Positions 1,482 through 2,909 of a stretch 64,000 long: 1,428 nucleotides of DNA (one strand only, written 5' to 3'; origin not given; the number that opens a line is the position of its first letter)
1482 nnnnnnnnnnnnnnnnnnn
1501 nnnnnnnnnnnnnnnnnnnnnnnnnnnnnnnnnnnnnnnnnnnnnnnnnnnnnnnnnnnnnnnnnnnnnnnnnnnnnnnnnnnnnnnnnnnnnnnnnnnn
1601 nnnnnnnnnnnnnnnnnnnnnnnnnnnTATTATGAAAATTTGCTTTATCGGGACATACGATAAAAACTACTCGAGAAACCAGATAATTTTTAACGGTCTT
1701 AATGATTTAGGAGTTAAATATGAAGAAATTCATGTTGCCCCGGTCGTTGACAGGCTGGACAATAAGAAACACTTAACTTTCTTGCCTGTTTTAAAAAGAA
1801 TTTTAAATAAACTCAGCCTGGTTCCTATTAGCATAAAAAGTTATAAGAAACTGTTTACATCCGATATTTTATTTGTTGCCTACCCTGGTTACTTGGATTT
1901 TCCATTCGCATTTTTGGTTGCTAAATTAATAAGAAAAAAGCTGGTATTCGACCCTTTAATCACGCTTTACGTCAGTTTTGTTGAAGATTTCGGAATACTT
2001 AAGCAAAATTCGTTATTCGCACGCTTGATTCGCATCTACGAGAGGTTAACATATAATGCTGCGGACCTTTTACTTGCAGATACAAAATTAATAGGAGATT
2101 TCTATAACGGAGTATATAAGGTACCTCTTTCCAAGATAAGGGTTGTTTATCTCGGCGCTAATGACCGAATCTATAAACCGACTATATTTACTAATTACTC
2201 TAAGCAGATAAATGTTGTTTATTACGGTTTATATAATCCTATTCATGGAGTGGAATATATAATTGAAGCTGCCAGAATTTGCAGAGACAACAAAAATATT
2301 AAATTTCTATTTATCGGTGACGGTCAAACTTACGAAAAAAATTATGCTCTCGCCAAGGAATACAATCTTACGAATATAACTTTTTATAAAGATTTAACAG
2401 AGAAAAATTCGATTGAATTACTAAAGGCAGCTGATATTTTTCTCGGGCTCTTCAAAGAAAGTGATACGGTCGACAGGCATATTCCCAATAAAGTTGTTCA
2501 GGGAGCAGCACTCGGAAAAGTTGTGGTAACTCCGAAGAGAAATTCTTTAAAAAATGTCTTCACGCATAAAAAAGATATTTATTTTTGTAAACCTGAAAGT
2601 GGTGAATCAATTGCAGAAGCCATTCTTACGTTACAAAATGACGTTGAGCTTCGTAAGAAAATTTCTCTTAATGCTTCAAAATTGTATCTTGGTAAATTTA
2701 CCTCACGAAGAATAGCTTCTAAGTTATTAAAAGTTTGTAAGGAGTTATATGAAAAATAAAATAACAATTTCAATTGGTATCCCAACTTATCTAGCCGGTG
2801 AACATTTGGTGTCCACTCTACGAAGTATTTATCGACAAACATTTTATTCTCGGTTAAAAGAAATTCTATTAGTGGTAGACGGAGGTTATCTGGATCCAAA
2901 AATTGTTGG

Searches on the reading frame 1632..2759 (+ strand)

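Call 52: search_protein_families(library=pfam, proteins=[window:1632-2759:+], max_evalue=0.001)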
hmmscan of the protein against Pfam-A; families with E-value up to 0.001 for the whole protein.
window:1632-2759:+ (375 aa): 4 families
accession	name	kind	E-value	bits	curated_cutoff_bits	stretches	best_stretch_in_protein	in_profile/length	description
PF00534.26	Glycos_transf_1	-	1.5e-18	67.4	26.4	1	189-350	12-171/172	Glycosyl transferases group 1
PF13692.12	Glyco_trans_1_4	-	4.7e-14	53.3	27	1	194-337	3-142/142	Glycosyl transferases group 1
PF13524.12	Glyco_trans_1_2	-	7.2e-10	39.4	25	1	218-366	10-143/144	Glycosyl transferase-like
PF13439.12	Glyco_transf_4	-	0.00018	22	28.5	1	74-177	71-167/170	Glycosyltransferase Family 4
